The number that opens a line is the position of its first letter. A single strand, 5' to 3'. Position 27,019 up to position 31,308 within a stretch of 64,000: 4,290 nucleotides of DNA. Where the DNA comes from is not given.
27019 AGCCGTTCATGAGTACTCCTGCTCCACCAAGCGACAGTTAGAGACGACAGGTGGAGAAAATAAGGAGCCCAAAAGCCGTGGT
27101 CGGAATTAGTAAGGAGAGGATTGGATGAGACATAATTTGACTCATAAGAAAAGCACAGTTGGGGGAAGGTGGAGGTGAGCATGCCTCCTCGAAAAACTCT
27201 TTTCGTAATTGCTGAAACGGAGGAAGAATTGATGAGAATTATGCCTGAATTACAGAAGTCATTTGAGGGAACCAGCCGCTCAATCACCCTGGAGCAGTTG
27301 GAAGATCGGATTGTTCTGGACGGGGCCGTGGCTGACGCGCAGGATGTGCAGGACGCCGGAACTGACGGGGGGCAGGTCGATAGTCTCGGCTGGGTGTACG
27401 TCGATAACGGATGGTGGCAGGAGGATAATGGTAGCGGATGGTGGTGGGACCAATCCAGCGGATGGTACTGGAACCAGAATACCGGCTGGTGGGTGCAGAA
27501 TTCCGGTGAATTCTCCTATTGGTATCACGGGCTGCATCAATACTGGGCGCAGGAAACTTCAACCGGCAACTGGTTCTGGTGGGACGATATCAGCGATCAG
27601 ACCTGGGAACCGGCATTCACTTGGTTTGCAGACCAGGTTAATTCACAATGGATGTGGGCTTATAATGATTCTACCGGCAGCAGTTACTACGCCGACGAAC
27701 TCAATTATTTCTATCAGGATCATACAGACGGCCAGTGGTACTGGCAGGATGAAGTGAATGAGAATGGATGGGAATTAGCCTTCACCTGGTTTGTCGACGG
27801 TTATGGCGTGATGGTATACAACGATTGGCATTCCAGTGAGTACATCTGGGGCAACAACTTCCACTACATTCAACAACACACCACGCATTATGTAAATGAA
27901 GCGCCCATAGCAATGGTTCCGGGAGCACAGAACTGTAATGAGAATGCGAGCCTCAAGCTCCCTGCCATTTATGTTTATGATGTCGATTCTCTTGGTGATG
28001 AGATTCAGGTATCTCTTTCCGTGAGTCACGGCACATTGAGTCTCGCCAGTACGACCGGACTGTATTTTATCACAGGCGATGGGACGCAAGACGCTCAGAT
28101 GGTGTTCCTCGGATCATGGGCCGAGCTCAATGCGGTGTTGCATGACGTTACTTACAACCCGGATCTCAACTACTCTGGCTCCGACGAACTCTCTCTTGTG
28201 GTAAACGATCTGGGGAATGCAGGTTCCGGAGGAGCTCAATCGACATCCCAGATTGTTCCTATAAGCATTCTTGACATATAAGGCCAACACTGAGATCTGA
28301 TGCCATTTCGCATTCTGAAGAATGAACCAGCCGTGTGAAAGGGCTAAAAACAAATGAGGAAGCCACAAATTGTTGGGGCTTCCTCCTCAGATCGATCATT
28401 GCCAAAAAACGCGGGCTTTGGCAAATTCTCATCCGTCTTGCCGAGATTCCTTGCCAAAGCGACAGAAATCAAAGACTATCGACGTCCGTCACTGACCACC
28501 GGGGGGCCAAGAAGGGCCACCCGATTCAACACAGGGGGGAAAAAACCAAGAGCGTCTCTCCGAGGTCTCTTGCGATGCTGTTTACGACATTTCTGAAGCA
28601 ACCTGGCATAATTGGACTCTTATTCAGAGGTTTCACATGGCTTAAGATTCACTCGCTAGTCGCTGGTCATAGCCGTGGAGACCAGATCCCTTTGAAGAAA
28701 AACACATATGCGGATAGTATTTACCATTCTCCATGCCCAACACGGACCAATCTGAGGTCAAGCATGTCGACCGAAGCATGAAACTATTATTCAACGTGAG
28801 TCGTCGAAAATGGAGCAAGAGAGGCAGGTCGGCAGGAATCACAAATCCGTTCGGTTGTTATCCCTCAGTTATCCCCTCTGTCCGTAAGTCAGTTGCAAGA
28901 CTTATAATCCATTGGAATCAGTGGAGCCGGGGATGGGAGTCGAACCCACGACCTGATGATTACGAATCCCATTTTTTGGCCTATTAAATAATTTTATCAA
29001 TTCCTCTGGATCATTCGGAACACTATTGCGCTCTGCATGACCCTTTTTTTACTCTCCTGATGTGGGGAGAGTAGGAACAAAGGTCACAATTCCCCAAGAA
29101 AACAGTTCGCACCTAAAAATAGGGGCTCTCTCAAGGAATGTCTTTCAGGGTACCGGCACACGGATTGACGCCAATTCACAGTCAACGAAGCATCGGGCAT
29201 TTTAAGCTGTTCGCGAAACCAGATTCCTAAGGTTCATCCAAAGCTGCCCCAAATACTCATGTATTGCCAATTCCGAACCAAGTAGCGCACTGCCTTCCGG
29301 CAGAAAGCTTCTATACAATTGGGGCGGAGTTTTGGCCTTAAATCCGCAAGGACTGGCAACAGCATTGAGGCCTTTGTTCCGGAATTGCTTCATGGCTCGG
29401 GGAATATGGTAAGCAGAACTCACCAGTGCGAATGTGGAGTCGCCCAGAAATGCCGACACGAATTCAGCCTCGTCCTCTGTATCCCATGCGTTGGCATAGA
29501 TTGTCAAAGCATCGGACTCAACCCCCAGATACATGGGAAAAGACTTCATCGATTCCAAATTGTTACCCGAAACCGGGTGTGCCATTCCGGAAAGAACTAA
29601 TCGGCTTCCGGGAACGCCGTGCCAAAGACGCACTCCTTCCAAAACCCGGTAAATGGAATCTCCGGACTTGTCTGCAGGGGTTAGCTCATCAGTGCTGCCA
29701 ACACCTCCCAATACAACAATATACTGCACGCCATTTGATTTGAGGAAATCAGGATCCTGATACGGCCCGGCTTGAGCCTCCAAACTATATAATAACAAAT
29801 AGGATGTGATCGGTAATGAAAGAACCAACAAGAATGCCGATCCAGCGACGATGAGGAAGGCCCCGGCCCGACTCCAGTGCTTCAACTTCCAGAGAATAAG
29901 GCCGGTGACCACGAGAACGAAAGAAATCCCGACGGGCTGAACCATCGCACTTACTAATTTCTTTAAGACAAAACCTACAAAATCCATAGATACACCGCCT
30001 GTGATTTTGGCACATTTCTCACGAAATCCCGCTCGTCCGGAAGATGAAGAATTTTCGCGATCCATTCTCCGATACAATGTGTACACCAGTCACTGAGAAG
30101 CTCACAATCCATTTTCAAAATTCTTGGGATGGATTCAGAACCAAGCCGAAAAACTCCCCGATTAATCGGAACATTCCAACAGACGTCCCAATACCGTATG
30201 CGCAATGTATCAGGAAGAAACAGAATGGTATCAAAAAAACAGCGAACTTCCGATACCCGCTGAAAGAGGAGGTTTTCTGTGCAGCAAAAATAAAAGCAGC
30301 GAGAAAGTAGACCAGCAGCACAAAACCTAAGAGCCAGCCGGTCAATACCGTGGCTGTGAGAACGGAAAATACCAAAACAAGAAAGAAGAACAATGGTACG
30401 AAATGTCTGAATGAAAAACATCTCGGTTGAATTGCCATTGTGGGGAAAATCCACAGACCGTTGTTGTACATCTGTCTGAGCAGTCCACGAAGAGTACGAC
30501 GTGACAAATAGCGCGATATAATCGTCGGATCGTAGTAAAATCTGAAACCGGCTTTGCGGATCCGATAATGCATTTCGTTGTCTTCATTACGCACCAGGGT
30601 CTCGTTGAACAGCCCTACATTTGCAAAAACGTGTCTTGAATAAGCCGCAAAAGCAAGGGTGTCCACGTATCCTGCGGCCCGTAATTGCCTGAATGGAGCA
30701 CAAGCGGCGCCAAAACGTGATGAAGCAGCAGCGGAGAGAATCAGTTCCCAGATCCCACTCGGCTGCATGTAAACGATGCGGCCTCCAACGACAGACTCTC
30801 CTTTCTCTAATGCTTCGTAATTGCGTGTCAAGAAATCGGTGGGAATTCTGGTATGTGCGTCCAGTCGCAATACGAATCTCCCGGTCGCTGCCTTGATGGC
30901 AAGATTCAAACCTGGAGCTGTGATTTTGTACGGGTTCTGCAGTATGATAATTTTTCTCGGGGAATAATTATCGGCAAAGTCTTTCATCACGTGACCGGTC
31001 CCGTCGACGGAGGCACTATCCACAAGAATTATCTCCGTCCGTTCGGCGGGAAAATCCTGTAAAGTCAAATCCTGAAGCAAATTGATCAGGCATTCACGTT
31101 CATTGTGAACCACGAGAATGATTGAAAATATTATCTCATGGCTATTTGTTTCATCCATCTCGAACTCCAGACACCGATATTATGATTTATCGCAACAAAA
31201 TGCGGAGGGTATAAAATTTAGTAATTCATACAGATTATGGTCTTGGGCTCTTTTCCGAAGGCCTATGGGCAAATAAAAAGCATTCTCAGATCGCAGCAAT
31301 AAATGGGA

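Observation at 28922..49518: EPS cluster and its regulators bracketed by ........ copies of a tRNA-Thr att core: possible tRNA-preserving invertible locus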

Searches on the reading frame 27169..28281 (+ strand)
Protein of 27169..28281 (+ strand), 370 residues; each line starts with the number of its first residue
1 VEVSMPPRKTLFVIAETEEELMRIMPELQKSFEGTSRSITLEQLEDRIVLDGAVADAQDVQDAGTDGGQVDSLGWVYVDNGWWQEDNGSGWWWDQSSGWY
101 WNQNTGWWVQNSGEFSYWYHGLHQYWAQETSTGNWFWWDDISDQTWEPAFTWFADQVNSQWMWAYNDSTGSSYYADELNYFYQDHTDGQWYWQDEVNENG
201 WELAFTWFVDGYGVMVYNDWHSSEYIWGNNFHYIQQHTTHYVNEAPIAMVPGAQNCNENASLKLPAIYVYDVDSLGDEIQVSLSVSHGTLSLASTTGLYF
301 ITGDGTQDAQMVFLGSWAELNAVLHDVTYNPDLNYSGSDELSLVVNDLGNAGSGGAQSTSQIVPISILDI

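Call 7: search_protein_families(library=pfam, proteins=[window:27169-28281:+])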
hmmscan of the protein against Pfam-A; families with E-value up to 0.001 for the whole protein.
window:27169-28281:+ (370 aa): 1 family
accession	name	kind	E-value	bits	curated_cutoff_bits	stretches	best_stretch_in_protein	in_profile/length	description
PF17963.7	Big_9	-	3.1e-05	25.2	23.6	0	243-348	1-77/89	Bacterial Ig domain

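Call 63: search_protein_families(library=ncbifam, proteins=[window:27169-28281:+], max_evalue=0.001)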
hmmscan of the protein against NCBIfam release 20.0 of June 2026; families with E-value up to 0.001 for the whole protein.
window:27169-28281:+ (370 aa): 0 families

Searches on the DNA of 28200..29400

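Call 45: search_rna_families(source=window, start=28200, end=29400, threshold=evalue, max_evalue=1)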
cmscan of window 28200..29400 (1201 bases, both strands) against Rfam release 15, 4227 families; matches with E-value up to 1: 1.
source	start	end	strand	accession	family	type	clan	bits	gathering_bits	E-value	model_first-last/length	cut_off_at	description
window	28932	28972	-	RF00023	tmRNA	Gene;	CL00001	13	47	0.0078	1-374/374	no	transfer-messenger RNA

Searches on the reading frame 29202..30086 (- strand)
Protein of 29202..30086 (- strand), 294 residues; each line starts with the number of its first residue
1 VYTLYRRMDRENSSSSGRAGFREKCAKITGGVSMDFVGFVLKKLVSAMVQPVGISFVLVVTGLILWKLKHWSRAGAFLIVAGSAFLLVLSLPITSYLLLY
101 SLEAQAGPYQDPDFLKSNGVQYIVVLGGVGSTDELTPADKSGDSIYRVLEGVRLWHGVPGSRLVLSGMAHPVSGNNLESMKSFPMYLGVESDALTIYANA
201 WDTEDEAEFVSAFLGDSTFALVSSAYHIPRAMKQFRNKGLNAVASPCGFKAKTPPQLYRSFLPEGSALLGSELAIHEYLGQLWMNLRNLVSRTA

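Call 7: search_protein_families(library=pfam, proteins=[window:29202-30086:-])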
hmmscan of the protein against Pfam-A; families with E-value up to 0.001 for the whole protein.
window:29202-30086:- (294 aa): 1 family
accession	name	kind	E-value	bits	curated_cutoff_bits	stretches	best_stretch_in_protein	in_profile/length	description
PF02698.23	DUF218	-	7.1e-21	75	27.6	1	121-280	1-133/133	DUF218 domain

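Call 35: find_encoding_contigs(protein=window:29202-30086:-, flank=10000, max_places=10)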
Protein window:29202-30086:- (294 aa): no gene with exactly this product is on record in the collection.

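Call 63: search_protein_families(library=ncbifam, proteins=[window:29202-30086:-], max_evalue=0.001)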
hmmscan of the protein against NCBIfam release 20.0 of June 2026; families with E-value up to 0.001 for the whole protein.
window:29202-30086:- (294 aa): 1 family
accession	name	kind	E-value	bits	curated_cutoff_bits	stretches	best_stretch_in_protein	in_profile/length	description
NF007794.0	PRK10494.1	equivalog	1.7e-40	139.1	205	1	39-288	3-251/259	envelope biogenesis factor ElyC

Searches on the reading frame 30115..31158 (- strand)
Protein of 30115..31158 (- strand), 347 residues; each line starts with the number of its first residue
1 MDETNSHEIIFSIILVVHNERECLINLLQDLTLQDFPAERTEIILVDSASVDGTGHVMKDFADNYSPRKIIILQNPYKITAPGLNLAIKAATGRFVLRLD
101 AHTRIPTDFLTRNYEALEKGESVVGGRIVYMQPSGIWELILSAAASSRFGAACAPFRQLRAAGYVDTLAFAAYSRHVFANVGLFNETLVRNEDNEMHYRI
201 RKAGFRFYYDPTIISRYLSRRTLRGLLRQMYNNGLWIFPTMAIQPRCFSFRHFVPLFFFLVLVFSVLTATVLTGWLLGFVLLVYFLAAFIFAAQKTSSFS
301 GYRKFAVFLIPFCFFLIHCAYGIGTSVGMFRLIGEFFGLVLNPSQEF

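Call 7: search_protein_families(library=pfam, proteins=[window:30115-31158:-])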
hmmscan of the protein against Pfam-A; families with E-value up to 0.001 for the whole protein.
window:30115-31158:- (347 aa): 4 families
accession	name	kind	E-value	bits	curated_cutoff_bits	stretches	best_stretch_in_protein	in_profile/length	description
PF00535.33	Glycos_transf_2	-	1.5e-21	77.5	23.3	1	12-143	1-131/168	Glycosyl transferase family 2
PF13641.12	Glyco_tranf_2_3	-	3.9e-10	40.6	27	1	18-230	10-224/230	Glycosyltransferase like family 2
PF13632.12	Glyco_trans_2_3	-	1.7e-08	34.9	27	1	96-292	2-193/198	Glycosyl transferase family group 2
PF13506.12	Glyco_transf_21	-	0.00012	22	21.7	1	87-226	25-165/174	Glycosyl transferase family 21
